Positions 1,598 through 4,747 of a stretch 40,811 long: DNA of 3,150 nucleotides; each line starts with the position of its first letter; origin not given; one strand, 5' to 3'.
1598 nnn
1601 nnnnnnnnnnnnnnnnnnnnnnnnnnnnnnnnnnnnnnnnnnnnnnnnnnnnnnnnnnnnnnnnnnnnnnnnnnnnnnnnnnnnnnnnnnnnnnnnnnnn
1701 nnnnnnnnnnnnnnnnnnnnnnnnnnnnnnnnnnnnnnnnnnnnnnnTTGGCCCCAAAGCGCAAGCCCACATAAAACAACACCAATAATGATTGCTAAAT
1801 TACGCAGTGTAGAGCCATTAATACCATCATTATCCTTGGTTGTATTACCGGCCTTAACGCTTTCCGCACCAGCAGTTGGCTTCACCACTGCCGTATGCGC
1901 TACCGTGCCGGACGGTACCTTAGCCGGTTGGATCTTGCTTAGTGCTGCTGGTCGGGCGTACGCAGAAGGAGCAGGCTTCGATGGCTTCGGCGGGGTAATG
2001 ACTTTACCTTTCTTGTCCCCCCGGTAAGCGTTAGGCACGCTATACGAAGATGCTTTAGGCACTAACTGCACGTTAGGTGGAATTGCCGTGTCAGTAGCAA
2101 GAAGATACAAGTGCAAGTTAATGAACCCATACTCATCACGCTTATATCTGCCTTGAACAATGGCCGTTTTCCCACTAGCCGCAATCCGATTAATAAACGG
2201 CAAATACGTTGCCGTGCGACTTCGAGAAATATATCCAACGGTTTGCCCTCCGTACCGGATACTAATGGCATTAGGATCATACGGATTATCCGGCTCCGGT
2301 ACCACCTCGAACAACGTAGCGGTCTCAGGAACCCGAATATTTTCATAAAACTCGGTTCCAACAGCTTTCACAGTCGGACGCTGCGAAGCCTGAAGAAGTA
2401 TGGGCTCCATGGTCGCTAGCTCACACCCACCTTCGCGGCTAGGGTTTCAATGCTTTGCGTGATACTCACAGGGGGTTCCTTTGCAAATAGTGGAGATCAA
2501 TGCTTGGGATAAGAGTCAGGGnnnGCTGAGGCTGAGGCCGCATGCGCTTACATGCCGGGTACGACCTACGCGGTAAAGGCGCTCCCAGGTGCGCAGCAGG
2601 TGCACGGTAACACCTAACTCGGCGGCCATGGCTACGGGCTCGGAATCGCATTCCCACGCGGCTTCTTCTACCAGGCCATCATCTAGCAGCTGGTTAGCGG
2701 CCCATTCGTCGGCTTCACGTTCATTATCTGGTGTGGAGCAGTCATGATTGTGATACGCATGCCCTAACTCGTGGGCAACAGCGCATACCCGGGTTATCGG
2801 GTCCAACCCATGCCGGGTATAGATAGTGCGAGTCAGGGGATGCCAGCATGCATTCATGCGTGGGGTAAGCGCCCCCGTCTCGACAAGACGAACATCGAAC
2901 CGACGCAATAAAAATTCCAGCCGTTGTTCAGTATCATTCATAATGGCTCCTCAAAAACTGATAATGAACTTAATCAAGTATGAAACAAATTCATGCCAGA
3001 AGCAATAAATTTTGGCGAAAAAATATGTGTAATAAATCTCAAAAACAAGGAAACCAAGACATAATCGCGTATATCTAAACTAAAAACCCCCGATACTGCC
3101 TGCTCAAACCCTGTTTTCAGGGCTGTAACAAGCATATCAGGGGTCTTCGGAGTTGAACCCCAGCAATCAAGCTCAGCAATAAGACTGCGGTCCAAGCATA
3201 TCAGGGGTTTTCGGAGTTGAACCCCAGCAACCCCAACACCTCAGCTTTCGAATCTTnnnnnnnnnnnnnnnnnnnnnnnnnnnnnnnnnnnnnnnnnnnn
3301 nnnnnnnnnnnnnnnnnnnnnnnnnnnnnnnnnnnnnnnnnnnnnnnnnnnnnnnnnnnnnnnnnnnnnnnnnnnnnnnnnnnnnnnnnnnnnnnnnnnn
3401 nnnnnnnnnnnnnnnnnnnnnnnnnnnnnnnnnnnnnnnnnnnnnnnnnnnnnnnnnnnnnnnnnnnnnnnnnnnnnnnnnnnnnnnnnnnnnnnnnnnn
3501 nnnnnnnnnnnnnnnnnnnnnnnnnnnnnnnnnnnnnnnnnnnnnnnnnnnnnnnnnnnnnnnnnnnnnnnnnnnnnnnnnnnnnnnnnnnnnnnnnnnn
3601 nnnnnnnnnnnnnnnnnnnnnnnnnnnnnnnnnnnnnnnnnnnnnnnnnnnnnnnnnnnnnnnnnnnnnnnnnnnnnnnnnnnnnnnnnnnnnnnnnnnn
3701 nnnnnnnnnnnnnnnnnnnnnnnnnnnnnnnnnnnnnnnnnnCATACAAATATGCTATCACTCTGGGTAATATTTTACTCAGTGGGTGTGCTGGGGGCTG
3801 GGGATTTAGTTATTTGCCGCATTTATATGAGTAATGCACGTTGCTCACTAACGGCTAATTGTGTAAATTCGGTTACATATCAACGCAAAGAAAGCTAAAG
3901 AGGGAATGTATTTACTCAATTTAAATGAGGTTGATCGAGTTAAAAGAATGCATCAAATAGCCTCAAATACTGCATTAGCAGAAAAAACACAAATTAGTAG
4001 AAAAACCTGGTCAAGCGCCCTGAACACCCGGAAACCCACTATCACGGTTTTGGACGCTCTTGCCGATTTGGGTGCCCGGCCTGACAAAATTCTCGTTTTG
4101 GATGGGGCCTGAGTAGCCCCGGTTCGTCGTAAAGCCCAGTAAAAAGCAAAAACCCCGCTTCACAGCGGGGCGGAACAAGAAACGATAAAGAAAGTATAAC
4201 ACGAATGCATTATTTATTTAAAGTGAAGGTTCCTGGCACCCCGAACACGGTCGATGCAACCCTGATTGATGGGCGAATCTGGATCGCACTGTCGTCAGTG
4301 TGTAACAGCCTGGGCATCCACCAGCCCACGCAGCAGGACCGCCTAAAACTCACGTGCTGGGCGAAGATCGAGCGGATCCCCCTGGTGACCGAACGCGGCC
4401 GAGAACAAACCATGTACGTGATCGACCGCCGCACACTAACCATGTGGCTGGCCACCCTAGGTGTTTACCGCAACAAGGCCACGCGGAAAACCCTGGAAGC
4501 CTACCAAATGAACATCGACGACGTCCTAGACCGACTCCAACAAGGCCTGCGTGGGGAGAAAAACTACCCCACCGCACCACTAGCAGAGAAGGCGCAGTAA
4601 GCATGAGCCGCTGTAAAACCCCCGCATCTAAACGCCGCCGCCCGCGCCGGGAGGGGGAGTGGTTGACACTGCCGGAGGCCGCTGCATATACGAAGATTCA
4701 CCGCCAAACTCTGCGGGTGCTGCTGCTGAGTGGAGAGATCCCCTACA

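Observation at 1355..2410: Membrane-anchored HIRAN-domain protein next to the integrase: candidate new superinfection-exclusion or defence gene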

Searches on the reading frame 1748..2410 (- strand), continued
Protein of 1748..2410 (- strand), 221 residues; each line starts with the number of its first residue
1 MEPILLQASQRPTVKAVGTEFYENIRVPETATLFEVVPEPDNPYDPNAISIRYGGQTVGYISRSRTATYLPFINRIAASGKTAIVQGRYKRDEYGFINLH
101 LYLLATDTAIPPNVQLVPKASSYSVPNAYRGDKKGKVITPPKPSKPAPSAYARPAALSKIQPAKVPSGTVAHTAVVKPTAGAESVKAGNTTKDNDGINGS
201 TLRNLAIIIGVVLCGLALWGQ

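Call 51: search_solved_structures(query=A4, max_evalue=1, show_alignments=2)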
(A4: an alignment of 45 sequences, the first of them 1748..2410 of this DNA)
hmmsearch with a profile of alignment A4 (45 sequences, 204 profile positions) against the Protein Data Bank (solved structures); distinct sequences matched with E-value up to 1: 6.
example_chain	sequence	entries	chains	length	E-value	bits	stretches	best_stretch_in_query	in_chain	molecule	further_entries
3k2y_A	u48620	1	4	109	8.7e-06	28.9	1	16-77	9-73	uncharacterized protein lp_0118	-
2mzn_A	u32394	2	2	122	0.048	16.7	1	20-70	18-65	Helicase-like transcription factor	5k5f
4xzf_A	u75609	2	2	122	0.049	16.7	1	20-70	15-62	Helicase-like transcription factor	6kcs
5bnh_A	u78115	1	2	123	0.05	16.7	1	20-70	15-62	Helicase-like transcription factor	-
4s0n_A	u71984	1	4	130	0.056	16.5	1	20-70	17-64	Helicase-like transcription factor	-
4xzg_A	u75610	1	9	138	0.064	16.3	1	20-69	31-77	Helicase-like transcription factor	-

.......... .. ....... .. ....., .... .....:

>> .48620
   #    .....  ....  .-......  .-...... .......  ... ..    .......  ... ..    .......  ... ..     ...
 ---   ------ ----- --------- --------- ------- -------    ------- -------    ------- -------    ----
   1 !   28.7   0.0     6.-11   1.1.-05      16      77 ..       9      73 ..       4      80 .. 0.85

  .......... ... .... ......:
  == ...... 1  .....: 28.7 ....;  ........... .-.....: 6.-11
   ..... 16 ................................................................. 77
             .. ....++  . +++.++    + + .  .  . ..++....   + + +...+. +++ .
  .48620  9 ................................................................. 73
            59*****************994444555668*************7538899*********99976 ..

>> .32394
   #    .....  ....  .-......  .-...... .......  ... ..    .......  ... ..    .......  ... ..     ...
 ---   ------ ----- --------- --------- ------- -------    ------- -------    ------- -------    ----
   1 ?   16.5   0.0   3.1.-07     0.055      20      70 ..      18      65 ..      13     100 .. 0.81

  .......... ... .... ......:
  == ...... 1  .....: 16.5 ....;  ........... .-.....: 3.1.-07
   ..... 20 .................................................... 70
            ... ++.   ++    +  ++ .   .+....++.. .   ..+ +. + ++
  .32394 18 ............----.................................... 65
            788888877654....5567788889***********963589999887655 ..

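Call 57: predict_structure(alignment_id=A4)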
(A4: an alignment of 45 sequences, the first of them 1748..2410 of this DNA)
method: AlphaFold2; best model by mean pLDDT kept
length: 221 residues; sequences in the alignment: 45
mean_pLDDT: 81.2   pTM: 0.60
mean pLDDT of the five models: 81.2, 81.1, 80.9, 80.0, 79.9
residues with pLDDT >= 90: 133; 70-90: 16; 50-70: 48; < 50: 24
segments of 3 or more residues with pLDDT < 50: 134-143, 152-154
pLDDT, mean of each block of 10 residues (from residue 1): 97 96 89 98 97 96 97 98 98 93 98 98 94 49 50 51 56 53 51 53 87 90 57
secondary structure, 60 per line:
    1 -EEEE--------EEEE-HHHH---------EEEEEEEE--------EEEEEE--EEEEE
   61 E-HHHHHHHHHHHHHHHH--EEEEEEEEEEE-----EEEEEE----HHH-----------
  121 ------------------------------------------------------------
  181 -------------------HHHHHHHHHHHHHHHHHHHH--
elements in order: E2-5 E14-17 H19-22 E32-39 E48-53 E56-61 H63-78 E81-91 E97-102 H200-219

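Call 61: fold_search(model_id=the predicted structure, library=pdb)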
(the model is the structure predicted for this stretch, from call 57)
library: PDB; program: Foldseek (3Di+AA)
matches with E <= 10: 367; with E <= 0.001: 0
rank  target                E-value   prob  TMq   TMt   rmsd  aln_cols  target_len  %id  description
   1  6kcs_A                1.6e-03  1.00  0.31  0.55   3.8       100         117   22  Crystal structure of HIRAN domain of HLTF in complex with duplex DNA (released 2020-06-10)
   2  3k2y_B                1.6e-03  1.00  0.30  0.56   4.2       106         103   24  Crystal structure of protein lp_0118 from Lactobacillus plantarum,northeast structural genomics consortium target LpR9 (released 2009-11-17)
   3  3k2y_A                2.0e-03  1.00  0.30  0.56   4.1       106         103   24  Crystal structure of protein lp_0118 from Lactobacillus plantarum,northeast structural genomics consortium target LpR9 (released 2009-11-17)
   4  3k2y_D                2.4e-03  1.00  0.30  0.57   4.0       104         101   23  Crystal structure of protein lp_0118 from Lactobacillus plantarum,northeast structural genomics consortium target LpR9 (released 2009-11-17)
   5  4xzg_C                2.7e-03  1.00  0.31  0.53   3.9       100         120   24  Crystal structure of HIRAN domain of human HLTF (released 2015-04-15)
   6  4s0n_C                2.7e-03  1.00  0.31  0.51   4.0       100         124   23  Crystal Structure of HLTF HIRAN Domain bound to DNA (released 2015-05-27)
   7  4xzg_H                3.0e-03  1.00  0.32  0.53   3.8       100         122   23  Crystal structure of HIRAN domain of human HLTF (released 2015-04-15)
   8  4s0n_B                3.6e-03  1.00  0.31  0.51   4.0       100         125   23  Crystal Structure of HLTF HIRAN Domain bound to DNA (released 2015-05-27)
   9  3k2y_C                3.9e-03  1.00  0.29  0.56   3.9       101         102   22  Crystal structure of protein lp_0118 from Lactobacillus plantarum,northeast structural genomics consortium target LpR9 (released 2009-11-17)
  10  4xzg_G                4.1e-03  1.00  0.32  0.52   3.8       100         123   23  Crystal structure of HIRAN domain of human HLTF (released 2015-04-15)
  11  4s0n_D                4.6e-03  1.00  0.31  0.50   4.0       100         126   23  Crystal Structure of HLTF HIRAN Domain bound to DNA (released 2015-05-27)
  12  4xzg_A                5.6e-03  1.00  0.30  0.50   3.8        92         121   21  Crystal structure of HIRAN domain of human HLTF (released 2015-04-15)
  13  4xzf_A                5.9e-03  1.00  0.31  0.52   3.9       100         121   21  Crystal structure of HIRAN domain of human HLTF in complex with DNA (released 2015-04-15)
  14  4xzg_F                5.9e-03  1.00  0.31  0.52   4.0       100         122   23  Crystal structure of HIRAN domain of human HLTF (released 2015-04-15)
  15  4s0n_A                7.5e-03  1.00  0.29  0.49   3.9        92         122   21  Crystal Structure of HLTF HIRAN Domain bound to DNA (released 2015-05-27)
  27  8wu8_C                1.4e+00  0.03  0.12  0.11  12.2       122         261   11  Crystal structure of the human RAD9-RAD1(F64A/M256A/F266A)-HUS1-RHINO(88-99) complex (released 2024-02-14)
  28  3tw8_C                1.4e+00  0.02  0.12  0.09  14.2       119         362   10  GEF domain of DENND 1B in complex with Rab GTPase Rab35 (released 2011-11-16)
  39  2lko_MODEL_1_A        2.1e+00  0.01  0.09  0.13  15.9        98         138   12  Structural Basis of Phosphoinositide Binding to Kindlin-2 Pleckstrin Homology Domain in Regulating Integrin Ac (released 2011-10-26)
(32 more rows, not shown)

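Call 71: search_dna_similar(query=P0207, collection=phages, mode=protein, max_evalue=0.001, max_rows=25)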
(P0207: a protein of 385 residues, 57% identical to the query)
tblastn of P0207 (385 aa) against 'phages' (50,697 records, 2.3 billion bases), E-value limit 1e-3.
Records with a match: 6; places in all: 6; records where one place covers at least 80% of the query: 0.
Best place of each record, by identity: <60% 6.
By first word of the organism name: Propionibacterium 2; Xanthomonas 2; Nostoc 1; Bacteriophage 1.
By host as written in the record: Propionibacterium freudenreichii TL110 2; Xanthomonas translucens pv. translucens (DSM 18974) 2; Nostoc sp. 1; - 1.
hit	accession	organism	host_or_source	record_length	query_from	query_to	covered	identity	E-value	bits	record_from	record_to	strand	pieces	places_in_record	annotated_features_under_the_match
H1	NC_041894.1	Propionibacterium phage E6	Propionibacterium freudenreichii TL110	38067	59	290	60%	25.1%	2e-7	59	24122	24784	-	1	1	33: DNA binding domain protein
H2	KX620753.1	Propionibacterium phage E6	Propionibacterium freudenreichii TL110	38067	59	290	60%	25.1%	2e-7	59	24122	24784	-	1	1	33: DNA binding domain protein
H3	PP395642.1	Nostoc phage Nsp-JY10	Nostoc sp.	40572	14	87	19%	43.2%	1e-6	57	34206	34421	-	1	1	hypothetical protein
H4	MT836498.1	Bacteriophage sp.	human fecal samples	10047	15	82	18%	44.3%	8e-6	54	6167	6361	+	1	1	record has no annotation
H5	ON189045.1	Xanthomonas phage Elanor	Xanthomonas translucens pv. translucens ...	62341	52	107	15%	45.6%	2e-4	50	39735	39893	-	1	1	hypothetical protein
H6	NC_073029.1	Xanthomonas phage Elanor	Xanthomonas translucens pv. translucens ...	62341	52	107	15%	45.6%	2e-4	50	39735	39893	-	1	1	hypothetical protein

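Call 74: get_annotated_region(hit=H1, flank=4000)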
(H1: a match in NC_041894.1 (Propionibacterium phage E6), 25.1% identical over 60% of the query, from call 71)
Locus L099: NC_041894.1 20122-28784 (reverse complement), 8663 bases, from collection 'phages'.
description: Propionibacterium phage E6, complete genome.
organism: Propionibacterium phage E6 (NCBI taxid 1897536)
taxonomy: Viruses; Duplodnaviria; Heunggongvirae; Uroviricota; Caudoviricetes; Doucettevirus; Doucettevirus E6
host: Propionibacterium freudenreichii TL110; source: Emmental french cheese; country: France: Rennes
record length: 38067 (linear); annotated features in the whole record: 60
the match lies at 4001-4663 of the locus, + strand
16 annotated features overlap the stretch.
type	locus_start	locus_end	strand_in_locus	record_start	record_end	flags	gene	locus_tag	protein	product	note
CDS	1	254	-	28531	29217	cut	40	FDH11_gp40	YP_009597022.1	hypothetical protein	-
CDS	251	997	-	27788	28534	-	39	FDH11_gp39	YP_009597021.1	hypothetical protein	-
CDS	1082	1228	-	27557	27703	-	38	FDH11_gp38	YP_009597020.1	hypothetical protein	-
CDS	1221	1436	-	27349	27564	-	37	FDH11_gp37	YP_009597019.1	hypothetical protein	-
CDS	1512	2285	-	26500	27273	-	36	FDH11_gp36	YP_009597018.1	anti-repressor Ant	antirepressor, P22 ANT-like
CDS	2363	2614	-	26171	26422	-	35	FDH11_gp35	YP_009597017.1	transcriptional repressor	-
CDS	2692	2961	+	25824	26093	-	34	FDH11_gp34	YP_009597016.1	transcriptional repressor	-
CDS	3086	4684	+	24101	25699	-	33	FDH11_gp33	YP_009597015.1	DNA binding domain protein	-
CDS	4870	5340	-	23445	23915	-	32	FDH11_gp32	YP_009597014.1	anti-repressor Ant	antirepressor, P22 ANT-like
CDS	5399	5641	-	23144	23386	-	31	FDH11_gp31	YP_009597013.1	HTH DNA binding domain protein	-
CDS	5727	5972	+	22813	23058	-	30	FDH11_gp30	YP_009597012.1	immunity repressor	-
CDS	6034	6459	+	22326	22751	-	29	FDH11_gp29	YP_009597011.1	hypothetical protein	-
CDS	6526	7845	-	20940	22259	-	28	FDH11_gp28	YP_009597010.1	site-specific integrase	integrase (Y-Int)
CDS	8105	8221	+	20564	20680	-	27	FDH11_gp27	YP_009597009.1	hypothetical protein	-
CDS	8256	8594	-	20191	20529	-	26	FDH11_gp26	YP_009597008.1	membrane protein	-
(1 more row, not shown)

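Call 85: search_protein_families(library=pfam, proteins=[L015:7379-8407:+, L015:8403-8927:+, L015:6647-7054:+, L014:6764-7378:+, L014:7491-8300:+, L012:2587-2946:+, L038:5914-6324:+], max_evalue=0.01)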
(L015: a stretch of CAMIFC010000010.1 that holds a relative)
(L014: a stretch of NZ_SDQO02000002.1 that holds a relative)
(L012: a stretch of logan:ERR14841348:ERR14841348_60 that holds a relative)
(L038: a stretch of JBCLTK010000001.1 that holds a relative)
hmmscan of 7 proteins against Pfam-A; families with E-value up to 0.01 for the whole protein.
L015:7379-8407:+ (343 aa): 0 families

L015:8403-8927:+ (175 aa): 0 families

L015:6647-7054:+ (136 aa): 4 families
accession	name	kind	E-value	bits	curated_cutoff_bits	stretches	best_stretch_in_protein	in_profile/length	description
PF06114.19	Peptidase_M78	-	3.7e-16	59.5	22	1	14-121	1-119/123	IrrE N-terminal-like domain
PF14247.12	DUF4344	-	0.00015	22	29.6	1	40-94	83-134/220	Putative metallopeptidase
PF20573.4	DUF6782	-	0.00055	19.7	27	1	19-68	59-108/241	Putative metallopeptidase family (DUF6782)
PF01435.24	Peptidase_M48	-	0.006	16.9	20.3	0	48-66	63-81/186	Peptidase family M48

L014:6764-7378:+ (205 aa): 1 family
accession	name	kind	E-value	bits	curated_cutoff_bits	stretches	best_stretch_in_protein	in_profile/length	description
PF20613.4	HipA_2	-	3.8e-06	26.8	27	1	8-89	16-92/240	HipA-like kinase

L014:7491-8300:+ (270 aa): 1 family
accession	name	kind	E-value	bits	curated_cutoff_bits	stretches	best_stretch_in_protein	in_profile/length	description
PF11236.13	DUF3037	-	0.00029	21.5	22.6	1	7-116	3-111/118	Protein of unknown function (DUF3037)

L012:2587-2946:+ (120 aa): 5 families
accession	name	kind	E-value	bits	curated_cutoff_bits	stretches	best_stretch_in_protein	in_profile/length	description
PF13384.12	HTH_23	-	0.0014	18.8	24.6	1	17-45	13-41/50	Homeodomain-like domain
PF13404.12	HTH_AsnC-type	-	0.0055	16.9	27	0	23-43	19-39/42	AsnC-type helix-turn-helix domain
PF13542.12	HTH_Tnp_ISL3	-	0.0072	16.2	27.4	0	13-45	18-50/51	Helix-turn-helix domain of transposase family ISL3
PF18024.7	HTH_50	-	0.0078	16.3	27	0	23-44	25-46/50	Helix-turn-helix domain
PF00126.33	HTH_1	-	0.0096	16.3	26.6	0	23-48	15-40/60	Bacterial regulatory helix-turn-helix protein, lysR family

L038:5914-6324:+ (137 aa): 1 family
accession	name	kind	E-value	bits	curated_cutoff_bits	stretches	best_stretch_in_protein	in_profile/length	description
PF08797.16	HIRAN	-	0.0068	16.7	24.7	1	38-71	27-61/96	HIRAN domain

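Call 86: search_protein_families(library=padloc, proteins=[L015:7379-8407:+, L015:8403-8927:+, L015:6647-7054:+, L014:6764-7378:+, L014:7491-8300:+, L012:2587-2946:+], max_evalue=0.01)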
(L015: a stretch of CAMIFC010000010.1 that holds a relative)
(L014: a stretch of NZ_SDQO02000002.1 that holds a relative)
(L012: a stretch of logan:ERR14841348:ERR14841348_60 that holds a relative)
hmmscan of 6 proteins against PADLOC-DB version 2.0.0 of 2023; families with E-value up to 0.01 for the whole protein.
L015:7379-8407:+ (343 aa): 0 families

L015:8403-8927:+ (175 aa): 0 families

L015:6647-7054:+ (136 aa): 14 families
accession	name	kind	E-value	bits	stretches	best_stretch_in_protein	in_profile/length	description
PDLC04141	capP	-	7.5e-08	30.2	1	36-96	53-119/242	capP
PDLC03949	RmrA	-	2.9e-06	24.4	1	48-98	187-234/363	-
PDLC03953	RmrA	-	1.4e-05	22.5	1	22-93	180-247/373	-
PDLC03950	RmrA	-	2.1e-05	21.7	1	48-100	194-249/369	-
PDLC03944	RmrA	-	0.00012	19.3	1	46-94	195-247/384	-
PDLC03954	RmrA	-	0.00013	19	1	41-93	199-255/380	-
PDLC03011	peptidase_U41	-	0.00016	19.3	1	51-91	160-197/378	-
PDLC03947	RmrA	-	0.00041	17.3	1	48-93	206-255/383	-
PDLC04776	PDC-M69B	-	0.0007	17.3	1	54-96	85-135/272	-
PDLC03943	RmrA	-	0.0017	15.5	1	46-97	188-236/370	-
PDLC03946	RmrA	-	0.002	15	1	55-99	195-237/357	-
PDLC03945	RmrA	-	0.0026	15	1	53-96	211-257/394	-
PDLC03951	RmrA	-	0.0028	14.7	1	51-97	206-254/400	-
PDLC03952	RmrA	-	0.008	13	1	46-91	216-265/395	-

L014:6764-7378:+ (205 aa): 0 families

L014:7491-8300:+ (270 aa): 0 families

L012:2587-2946:+ (120 aa): 1 family
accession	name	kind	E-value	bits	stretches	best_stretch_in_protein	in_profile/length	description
PDLC01737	TnsB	-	0.00046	16.7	1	16-58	56-98/621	TnsB_0_V-K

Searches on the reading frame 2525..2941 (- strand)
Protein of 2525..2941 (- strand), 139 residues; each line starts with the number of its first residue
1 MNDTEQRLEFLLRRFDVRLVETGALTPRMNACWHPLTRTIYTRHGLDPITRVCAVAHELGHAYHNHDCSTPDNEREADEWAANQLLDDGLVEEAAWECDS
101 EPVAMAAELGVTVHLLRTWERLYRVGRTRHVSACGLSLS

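Call 3: search_protein_families(library=pfam, proteins=[window:2525-2941:-], max_evalue=1)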
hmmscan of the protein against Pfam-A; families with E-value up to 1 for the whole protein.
window:2525-2941:- (139 aa): 4 families
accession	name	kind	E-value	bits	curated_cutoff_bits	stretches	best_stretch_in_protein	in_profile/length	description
PF06114.19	Peptidase_M78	-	5.6e-06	26.6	22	1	33-112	24-114/123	IrrE N-terminal-like domain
PF13411.12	MerR_1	-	0.038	14.5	21.6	1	105-129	6-30/69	MerR HTH family regulatory protein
PF13574.12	Reprolysin_2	-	0.053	13.8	27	1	50-80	124-156/195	Metallo-peptidase family M12B Reprolysin-like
PF00376.29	MerR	-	0.08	13.2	28.2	1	105-122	5-22/38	MerR family regulatory protein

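Call 4: search_protein_families(library=phrogs, proteins=[window:2525-2941:-], max_evalue=0.1)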
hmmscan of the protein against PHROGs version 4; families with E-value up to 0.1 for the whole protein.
window:2525-2941:- (139 aa): 4 families
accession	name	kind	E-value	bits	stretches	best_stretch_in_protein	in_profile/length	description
phrog_87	-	other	3.4e-18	67.2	1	2-124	37-165/227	metallo-protease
phrog_2439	-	transcription regulation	0.0014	18.5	1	32-93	177-247/367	transcriptional regulator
phrog_27765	-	unknown function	0.053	13.2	1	53-69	380-396/598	-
phrog_33689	-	unknown function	0.087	13.9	0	76-127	21-69/72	-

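Call 5: search_protein_families(library=padloc, proteins=[window:2525-2941:-], max_evalue=1)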
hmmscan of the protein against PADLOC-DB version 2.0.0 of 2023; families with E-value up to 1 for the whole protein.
window:2525-2941:- (139 aa): 5 families
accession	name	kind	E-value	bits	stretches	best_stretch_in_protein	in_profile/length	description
PDLC03011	peptidase_U41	-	1.5e-05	22.7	1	25-87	132-197/378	-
PDLC03949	RmrA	-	0.00014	18.9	1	55-113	193-253/363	-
PDLC03953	RmrA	-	0.0041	14.4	1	54-93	211-251/373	-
PDLC02355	Lit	-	0.0054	14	1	56-88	154-190/290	Lit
PDLC04141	capP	-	0.14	9.6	1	54-86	70-113/242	capP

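Call 6: search_protein_families(library=ncbifam, proteins=[window:2525-2941:-], max_evalue=1)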
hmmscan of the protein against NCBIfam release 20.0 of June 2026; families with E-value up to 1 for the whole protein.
window:2525-2941:- (139 aa): 3 families
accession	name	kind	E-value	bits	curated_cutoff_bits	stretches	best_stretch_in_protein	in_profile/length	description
TIGR02290.1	M3_fam_3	subfamily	0.0058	15.6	561.7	1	50-67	374-391/587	M3 family oligoendopeptidase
NF007238.0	PRK09672.1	equivalog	0.08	12.1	274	1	57-88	171-207/309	phage exclusion protein Lit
NF053855.1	HisKinPhoRBctds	equivalog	0.3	9.4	500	1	113-139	524-552/583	two-component system sensor histidine kinase PhoR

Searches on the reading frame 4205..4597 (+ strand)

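Call 78: search_protein_families(library=pfam, proteins=[window:4205-4597:+], max_evalue=0.01)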
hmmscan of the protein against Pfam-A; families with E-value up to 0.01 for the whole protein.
window:4205-4597:+ (131 aa): 1 family
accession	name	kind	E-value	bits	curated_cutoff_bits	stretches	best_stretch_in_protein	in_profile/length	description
PF10547.14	P22_AR_N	-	8.1e-15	55.5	30.7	1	9-110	3-107/115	P22_AR N-terminal domain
